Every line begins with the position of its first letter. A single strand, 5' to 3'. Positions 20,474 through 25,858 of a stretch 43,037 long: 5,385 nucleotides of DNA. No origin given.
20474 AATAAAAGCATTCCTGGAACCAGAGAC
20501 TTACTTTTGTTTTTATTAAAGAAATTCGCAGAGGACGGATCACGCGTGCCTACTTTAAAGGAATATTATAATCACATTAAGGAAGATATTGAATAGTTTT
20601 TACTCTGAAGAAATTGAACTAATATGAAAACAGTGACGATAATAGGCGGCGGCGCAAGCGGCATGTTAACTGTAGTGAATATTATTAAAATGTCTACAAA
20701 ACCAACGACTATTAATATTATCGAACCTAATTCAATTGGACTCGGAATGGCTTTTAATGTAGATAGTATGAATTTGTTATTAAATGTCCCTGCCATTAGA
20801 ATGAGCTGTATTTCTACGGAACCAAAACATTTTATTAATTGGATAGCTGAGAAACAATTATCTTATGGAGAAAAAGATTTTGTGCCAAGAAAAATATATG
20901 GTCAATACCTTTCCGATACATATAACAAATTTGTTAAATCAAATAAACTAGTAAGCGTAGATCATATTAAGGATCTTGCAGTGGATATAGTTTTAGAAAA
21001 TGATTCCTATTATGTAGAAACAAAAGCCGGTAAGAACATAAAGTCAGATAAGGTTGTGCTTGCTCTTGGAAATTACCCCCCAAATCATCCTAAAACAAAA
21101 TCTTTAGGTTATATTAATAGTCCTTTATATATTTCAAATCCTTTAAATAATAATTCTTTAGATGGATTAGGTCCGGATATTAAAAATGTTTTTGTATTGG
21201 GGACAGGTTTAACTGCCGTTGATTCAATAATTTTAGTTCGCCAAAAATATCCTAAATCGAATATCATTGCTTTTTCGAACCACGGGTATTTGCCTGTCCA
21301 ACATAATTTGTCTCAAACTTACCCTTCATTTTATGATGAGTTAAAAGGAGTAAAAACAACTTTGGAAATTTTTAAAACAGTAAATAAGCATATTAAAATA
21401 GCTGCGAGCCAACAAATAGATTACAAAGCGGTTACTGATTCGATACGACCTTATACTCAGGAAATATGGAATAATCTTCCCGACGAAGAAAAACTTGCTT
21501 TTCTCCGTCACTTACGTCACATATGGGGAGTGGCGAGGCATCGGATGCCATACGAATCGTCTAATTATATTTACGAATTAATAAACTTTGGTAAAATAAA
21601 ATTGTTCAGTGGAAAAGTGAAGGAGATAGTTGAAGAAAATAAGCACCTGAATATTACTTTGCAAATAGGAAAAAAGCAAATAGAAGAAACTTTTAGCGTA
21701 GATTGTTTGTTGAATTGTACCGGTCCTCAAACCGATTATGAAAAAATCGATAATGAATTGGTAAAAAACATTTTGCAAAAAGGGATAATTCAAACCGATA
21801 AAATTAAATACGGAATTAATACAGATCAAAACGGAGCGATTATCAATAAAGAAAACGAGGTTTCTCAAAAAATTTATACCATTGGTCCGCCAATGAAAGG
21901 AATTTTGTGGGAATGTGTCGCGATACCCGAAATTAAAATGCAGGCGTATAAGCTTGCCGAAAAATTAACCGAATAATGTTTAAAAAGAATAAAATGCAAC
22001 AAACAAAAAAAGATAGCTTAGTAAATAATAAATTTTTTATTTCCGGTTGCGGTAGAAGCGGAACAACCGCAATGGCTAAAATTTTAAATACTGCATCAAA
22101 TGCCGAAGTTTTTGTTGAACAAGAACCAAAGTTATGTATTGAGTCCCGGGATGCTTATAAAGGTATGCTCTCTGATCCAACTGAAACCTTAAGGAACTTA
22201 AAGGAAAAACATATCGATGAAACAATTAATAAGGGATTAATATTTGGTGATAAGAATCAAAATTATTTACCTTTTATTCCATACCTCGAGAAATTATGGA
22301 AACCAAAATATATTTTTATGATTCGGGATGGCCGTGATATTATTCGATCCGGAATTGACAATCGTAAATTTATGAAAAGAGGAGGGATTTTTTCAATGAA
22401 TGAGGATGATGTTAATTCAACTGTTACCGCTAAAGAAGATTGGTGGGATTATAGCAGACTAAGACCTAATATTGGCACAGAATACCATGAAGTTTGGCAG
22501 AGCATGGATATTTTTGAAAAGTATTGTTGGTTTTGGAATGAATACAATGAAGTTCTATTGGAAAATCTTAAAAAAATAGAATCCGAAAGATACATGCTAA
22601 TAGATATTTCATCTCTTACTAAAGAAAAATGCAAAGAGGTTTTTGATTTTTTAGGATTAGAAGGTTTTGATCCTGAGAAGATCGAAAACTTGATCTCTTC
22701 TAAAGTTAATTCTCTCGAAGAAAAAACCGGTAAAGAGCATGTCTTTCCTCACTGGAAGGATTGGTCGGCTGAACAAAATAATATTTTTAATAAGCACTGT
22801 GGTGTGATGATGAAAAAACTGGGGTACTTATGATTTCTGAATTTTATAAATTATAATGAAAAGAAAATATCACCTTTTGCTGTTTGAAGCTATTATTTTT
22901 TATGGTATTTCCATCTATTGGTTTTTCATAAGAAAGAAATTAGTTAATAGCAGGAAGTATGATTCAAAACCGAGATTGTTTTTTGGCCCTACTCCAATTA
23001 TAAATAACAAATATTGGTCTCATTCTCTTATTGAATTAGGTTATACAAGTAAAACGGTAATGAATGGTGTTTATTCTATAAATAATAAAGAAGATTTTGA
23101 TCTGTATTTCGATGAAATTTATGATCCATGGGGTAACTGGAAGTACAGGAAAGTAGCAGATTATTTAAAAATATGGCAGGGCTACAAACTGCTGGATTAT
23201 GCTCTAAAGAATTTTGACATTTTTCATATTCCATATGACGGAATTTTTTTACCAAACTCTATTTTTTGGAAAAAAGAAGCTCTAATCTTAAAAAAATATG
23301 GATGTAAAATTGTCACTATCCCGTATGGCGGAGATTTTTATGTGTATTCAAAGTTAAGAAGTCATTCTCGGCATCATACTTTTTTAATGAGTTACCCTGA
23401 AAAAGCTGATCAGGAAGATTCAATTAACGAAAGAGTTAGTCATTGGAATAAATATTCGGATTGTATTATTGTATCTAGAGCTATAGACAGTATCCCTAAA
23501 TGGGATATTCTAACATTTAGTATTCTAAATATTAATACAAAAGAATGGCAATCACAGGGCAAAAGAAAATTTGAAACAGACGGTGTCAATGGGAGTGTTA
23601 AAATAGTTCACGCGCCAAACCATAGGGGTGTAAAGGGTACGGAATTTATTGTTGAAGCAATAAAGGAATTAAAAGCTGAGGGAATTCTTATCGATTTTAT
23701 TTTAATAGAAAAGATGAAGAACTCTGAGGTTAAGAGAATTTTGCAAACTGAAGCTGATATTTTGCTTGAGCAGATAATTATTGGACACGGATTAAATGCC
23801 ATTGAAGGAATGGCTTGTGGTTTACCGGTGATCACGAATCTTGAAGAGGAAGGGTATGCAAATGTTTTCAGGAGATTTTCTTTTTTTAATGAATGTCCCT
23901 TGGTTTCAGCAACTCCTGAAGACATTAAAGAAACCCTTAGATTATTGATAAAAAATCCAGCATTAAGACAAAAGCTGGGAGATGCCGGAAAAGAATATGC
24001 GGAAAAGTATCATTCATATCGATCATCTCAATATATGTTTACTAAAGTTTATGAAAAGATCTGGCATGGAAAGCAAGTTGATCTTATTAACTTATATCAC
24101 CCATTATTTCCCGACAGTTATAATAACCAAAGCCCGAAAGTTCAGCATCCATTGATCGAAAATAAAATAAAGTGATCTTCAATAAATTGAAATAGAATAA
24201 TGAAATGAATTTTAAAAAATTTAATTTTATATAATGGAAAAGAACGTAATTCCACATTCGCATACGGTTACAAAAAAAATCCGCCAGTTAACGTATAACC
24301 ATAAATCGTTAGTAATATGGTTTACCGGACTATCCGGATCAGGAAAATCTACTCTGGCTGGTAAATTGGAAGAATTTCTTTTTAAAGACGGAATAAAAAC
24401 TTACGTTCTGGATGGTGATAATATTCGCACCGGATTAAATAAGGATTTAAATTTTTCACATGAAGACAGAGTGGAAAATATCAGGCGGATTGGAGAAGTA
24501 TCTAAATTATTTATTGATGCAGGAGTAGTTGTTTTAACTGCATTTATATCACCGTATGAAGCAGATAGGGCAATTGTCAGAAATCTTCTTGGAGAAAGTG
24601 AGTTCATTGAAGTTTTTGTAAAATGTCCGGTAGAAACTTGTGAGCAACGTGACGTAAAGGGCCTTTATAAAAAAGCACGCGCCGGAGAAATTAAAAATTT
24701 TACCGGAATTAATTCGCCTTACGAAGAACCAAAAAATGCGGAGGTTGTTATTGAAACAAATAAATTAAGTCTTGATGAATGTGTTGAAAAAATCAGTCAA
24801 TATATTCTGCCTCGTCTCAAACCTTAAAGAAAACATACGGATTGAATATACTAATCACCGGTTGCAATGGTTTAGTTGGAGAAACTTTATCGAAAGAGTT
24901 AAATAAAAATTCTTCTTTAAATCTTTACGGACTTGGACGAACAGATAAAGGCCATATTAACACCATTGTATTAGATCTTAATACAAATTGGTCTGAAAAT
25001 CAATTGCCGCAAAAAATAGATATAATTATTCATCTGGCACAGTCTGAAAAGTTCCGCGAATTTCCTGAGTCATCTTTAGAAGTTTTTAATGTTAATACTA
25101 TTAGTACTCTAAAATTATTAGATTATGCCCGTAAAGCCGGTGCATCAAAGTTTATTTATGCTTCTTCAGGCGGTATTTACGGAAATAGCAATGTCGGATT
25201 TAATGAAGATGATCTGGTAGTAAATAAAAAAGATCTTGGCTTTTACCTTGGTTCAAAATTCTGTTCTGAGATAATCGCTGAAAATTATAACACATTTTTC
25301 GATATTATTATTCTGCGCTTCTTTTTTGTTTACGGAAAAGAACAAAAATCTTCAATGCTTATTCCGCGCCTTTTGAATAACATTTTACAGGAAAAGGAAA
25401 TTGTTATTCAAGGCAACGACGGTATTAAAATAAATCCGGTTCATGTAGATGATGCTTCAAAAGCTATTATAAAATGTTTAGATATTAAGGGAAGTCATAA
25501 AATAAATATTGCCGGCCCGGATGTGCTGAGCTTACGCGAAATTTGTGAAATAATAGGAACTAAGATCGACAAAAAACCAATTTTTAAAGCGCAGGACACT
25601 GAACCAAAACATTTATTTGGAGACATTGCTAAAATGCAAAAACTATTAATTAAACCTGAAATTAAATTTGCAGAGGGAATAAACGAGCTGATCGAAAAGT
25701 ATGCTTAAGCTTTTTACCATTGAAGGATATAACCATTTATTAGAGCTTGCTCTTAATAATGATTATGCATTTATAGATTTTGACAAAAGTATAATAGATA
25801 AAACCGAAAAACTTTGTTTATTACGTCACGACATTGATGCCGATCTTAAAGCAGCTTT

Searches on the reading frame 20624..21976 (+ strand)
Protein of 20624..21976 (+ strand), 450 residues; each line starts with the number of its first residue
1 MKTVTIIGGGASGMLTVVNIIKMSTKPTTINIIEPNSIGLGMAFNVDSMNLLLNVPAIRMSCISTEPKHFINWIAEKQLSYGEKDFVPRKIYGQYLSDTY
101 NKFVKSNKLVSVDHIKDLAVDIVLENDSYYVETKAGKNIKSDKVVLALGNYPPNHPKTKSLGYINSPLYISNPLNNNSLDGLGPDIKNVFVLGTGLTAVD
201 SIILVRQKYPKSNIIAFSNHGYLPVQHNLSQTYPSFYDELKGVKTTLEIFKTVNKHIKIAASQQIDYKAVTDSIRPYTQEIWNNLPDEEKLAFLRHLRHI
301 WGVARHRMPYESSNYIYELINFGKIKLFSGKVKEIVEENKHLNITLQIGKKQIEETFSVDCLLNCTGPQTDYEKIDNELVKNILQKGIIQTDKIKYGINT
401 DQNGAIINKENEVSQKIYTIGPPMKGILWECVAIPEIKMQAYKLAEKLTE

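Call 44: search_protein_families(library=pfam, proteins=[window:20624-21976:+], max_evalue=0.00001)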
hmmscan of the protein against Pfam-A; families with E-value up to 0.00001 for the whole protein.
window:20624-21976:+ (450 aa): 2 families
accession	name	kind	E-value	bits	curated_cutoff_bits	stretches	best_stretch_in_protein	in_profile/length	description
PF13454.12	NAD_binding_9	-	2.4e-33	115.7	21.8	1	6-150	2-154/155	FAD-NAD(P)-binding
PF07992.20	Pyr_redox_2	-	6.6e-06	26.2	26.1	0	3-206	2-162/291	Pyridine nucleotide-disulphide oxidoreductase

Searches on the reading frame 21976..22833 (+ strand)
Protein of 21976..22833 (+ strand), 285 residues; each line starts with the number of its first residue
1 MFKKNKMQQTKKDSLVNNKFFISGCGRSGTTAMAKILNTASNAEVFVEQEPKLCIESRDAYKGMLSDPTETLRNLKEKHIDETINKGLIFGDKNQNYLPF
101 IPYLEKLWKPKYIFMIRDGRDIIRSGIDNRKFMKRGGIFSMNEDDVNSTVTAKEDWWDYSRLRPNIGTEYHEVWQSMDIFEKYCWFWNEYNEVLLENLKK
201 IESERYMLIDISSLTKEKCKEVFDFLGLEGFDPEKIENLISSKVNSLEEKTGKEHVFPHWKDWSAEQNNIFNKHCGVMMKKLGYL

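Call 44: search_protein_families(library=pfam, proteins=[window:21976-22833:+], max_evalue=0.00001)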
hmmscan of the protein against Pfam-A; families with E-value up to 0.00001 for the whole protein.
window:21976-22833:+ (285 aa): 2 families
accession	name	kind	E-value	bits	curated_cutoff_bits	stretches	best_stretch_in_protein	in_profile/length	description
PF00685.33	Sulfotransfer_1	-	1.1e-07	32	22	1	19-240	3-192/255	Sulfotransferase domain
PF13469.12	Sulfotransfer_3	-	9.7e-07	29.7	27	0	20-125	2-141/216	Sulfotransferase family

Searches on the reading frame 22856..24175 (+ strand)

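Call 44: search_protein_families(library=pfam, proteins=[window:22856-24175:+], max_evalue=0.00001)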
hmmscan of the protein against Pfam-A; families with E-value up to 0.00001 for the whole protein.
window:22856-24175:+ (439 aa): 2 families
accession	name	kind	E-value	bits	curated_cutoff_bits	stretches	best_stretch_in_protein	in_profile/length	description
PF00534.26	Glycos_transf_1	-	3.4e-08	33.6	26.4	1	270-380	64-171/172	Glycosyl transferases group 1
PF13524.12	Glyco_trans_1_2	-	1.2e-06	28.9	25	1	316-389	68-136/144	Glycosyl transferase-like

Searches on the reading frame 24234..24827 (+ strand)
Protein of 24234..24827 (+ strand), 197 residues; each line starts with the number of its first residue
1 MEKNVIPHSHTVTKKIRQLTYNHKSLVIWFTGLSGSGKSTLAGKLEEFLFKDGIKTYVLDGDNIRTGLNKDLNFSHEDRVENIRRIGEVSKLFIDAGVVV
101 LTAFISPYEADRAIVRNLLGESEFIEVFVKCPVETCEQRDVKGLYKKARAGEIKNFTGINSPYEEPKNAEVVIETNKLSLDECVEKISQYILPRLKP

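Call 44: search_protein_families(library=pfam, proteins=[window:24234-24827:+], max_evalue=0.00001)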
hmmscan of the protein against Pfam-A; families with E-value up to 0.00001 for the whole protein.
window:24234-24827:+ (197 aa): 3 families
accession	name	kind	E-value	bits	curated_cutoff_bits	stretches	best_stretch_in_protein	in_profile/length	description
PF01583.26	APS_kinase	-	1.3e-70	236.7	21.1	1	25-174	2-152/152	Adenylylsulphate kinase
PF13671.12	AAA_33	-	5.5e-07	30.4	27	1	27-141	1-116/143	AAA domain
PF13238.12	AAA_18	-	2e-06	28.7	29.4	1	28-145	1-113/128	AAA domain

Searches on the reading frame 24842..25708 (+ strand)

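Call 44: search_protein_families(library=pfam, proteins=[window:24842-25708:+], max_evalue=0.00001)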
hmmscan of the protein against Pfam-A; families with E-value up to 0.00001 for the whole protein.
window:24842-25708:+ (288 aa): 5 families
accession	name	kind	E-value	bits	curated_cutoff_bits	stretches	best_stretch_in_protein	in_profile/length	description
PF01370.27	Epimerase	-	7.5e-32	111.1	20.9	1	3-224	1-240/240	NAD dependent epimerase/dehydratase family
PF16363.11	GDP_Man_Dehyd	-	3.4e-18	66.6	27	1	39-253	54-277/332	GDP-mannose 4,6 dehydratase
PF04321.23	RmlD_sub_bind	-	8.3e-10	38.6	27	1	1-214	1-198/287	RmlD substrate binding domain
PF07993.18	NAD_binding_4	-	3e-07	30.3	20.1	1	53-203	83-252/258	Male sterility protein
PF01073.25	3Beta_HSD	-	3.3e-07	30.1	22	1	41-210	49-226/280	3-beta hydroxysteroid dehydrogenase/isomerase family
